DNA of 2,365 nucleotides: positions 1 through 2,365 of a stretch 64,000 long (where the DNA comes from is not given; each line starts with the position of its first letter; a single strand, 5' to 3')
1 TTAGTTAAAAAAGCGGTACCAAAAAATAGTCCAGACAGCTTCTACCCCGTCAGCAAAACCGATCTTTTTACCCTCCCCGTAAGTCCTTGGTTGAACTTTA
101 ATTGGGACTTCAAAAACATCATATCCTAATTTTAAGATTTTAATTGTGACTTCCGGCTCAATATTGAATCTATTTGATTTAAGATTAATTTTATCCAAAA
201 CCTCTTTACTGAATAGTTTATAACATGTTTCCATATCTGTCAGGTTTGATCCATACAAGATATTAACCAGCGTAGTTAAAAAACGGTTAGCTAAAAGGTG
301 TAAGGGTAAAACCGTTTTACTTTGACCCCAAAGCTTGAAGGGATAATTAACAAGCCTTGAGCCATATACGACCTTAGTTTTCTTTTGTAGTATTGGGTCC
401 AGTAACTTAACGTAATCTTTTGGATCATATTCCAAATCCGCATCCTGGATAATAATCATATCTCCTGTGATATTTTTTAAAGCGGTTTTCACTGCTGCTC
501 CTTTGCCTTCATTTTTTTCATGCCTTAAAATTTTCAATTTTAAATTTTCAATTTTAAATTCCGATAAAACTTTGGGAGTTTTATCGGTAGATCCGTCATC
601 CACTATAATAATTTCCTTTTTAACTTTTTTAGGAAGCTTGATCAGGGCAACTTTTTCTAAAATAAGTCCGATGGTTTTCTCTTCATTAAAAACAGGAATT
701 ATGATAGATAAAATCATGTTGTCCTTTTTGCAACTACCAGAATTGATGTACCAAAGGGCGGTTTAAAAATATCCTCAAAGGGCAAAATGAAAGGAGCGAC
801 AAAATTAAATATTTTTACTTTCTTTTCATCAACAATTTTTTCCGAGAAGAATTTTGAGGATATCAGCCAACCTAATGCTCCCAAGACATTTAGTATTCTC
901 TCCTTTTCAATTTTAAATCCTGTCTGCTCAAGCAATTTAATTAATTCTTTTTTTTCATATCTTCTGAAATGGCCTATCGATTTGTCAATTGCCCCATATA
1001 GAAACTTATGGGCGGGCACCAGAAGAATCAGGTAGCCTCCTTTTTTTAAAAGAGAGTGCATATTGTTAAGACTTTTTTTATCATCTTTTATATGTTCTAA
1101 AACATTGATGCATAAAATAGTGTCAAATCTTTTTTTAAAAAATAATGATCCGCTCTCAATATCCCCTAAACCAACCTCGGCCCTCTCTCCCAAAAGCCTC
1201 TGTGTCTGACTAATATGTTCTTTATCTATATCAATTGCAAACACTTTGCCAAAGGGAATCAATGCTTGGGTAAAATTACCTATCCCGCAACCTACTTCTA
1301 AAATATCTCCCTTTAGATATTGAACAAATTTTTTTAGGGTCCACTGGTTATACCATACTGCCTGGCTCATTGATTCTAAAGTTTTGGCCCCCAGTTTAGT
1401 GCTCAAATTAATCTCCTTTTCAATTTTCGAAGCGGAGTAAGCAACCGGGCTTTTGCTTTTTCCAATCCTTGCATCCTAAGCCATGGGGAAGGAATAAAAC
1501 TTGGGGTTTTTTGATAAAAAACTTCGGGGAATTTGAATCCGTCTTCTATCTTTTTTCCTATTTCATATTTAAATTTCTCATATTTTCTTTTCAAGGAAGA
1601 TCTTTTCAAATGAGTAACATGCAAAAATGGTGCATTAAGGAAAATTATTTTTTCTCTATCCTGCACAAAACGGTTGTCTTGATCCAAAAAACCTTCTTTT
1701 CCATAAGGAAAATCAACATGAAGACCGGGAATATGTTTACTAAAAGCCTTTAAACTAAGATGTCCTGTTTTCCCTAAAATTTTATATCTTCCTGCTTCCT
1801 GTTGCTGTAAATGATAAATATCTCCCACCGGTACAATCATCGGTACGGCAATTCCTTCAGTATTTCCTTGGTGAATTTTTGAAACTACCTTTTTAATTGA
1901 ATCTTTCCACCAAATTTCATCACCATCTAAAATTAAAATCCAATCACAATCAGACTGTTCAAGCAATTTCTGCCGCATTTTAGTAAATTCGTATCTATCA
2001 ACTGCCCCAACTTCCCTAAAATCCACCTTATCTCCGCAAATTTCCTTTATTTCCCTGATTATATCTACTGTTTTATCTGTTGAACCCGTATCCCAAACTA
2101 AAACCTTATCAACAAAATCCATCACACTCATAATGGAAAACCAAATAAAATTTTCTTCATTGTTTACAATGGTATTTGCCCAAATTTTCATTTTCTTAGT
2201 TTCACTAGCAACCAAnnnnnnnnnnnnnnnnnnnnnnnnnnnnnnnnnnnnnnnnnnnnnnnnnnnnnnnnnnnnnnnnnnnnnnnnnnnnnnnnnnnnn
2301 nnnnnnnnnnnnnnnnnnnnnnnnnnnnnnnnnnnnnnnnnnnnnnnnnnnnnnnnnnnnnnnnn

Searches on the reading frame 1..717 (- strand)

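Call 38: search_protein_families(library=pfam, proteins=[window:1-717:-], max_evalue=0.001)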
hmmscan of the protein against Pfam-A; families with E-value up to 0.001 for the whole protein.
window:1-717:- (238 aa): 3 families
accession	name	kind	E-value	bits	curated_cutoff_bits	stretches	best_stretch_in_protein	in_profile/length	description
PF00535.33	Glycos_transf_2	-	6.9e-34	117.6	23.3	1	4-177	1-167/168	Glycosyl transferase family 2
PF10111.15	Glyco_tranf_2_2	-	1.7e-07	31.5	27.3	1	4-113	1-110/276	Glycosyltransferase like family 2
PF13641.12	Glyco_tranf_2_3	-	1.1e-06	29.3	27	1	3-133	3-135/230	Glycosyltransferase like family 2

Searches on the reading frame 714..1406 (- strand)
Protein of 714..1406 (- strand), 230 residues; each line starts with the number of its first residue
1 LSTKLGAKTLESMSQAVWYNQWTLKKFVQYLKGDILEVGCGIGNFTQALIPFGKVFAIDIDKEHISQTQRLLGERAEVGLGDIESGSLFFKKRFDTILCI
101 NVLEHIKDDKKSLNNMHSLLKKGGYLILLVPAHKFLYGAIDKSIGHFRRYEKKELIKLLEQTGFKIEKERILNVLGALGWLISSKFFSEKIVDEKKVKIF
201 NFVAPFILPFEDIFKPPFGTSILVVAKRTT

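Call 38: search_protein_families(library=pfam, proteins=[window:714-1406:-], max_evalue=0.001)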
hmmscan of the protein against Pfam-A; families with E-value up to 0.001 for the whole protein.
window:714-1406:- (230 aa): 13 families
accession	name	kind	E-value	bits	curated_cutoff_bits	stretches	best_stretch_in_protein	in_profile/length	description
PF13489.12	Methyltransf_23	-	8.3e-18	65.1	27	1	32-168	23-163/164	Methyltransferase domain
PF08242.18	Methyltransf_12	-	5.2e-16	59.6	30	1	36-126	1-98/98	Methyltransferase domain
PF08241.18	Methyltransf_11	-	5.8e-16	59.4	21.2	1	36-128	1-95/95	Methyltransferase domain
PF13847.12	Methyltransf_31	-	5.3e-15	55.8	27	1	35-132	7-113/145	Methyltransferase domain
PF13649.12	Methyltransf_25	-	8.8e-15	55.6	27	1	35-124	1-97/97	Methyltransferase domain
PF05401.17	NodS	-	1.7e-09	38.2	24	1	32-171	44-180/201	Nodulation protein S (NodS)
PF05219.18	DREV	-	3.6e-05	23.5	26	1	34-136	97-196/265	DREV methyltransferase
PF05958.17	tRNA_U5-meth_tr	-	7.9e-05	22.3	23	1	22-69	193-240/357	tRNA (Uracil-5-)-methyltransferase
PF01739.24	CheR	-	9.3e-05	22.4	27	0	90-128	133-173/195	CheR methyltransferase, SAM binding domain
PF08003.17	Methyltransf_9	-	9.7e-05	21.9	23.8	1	24-128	107-217/315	Protein of unknown function (DUF1698)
PF01209.24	Ubie_methyltran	-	0.00023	21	20.1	1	18-129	35-152/233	ubiE/COQ5 methyltransferase family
PF02353.26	CMAS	-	0.00038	20.3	27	1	34-128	65-164/273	Mycolic acid cyclopropane synthetase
PF01234.23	NNMT_PNMT_TEMT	-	0.00041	20.1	25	1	96-172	164-240/261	NNMT/PNMT/TEMT family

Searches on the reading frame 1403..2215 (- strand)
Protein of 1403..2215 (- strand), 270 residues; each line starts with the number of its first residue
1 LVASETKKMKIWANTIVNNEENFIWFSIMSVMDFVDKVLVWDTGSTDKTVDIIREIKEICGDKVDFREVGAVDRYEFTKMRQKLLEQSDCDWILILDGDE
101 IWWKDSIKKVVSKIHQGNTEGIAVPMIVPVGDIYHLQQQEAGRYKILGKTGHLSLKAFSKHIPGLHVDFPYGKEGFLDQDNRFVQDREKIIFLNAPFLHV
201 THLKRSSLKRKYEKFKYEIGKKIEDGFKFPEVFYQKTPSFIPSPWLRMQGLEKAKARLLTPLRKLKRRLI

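Call 38: search_protein_families(library=pfam, proteins=[window:1403-2215:-], max_evalue=0.001)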
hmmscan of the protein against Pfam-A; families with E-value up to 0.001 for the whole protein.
window:1403-2215:- (270 aa): 4 families
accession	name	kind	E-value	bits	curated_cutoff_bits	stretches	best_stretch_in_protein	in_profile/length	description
PF00535.33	Glycos_transf_2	-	3.1e-12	47.2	23.3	1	18-141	7-130/168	Glycosyl transferase family 2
PF13704.12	Glyco_tranf_2_4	-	2.4e-06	28.4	27.5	1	33-106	16-88/98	Glycosyl transferase family 2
PF10111.15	Glyco_tranf_2_2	-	1.8e-05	24.8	27.3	1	29-139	20-132/276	Glycosyltransferase like family 2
PF13641.12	Glyco_tranf_2_3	-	0.00075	20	27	0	42-114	37-111/230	Glycosyltransferase like family 2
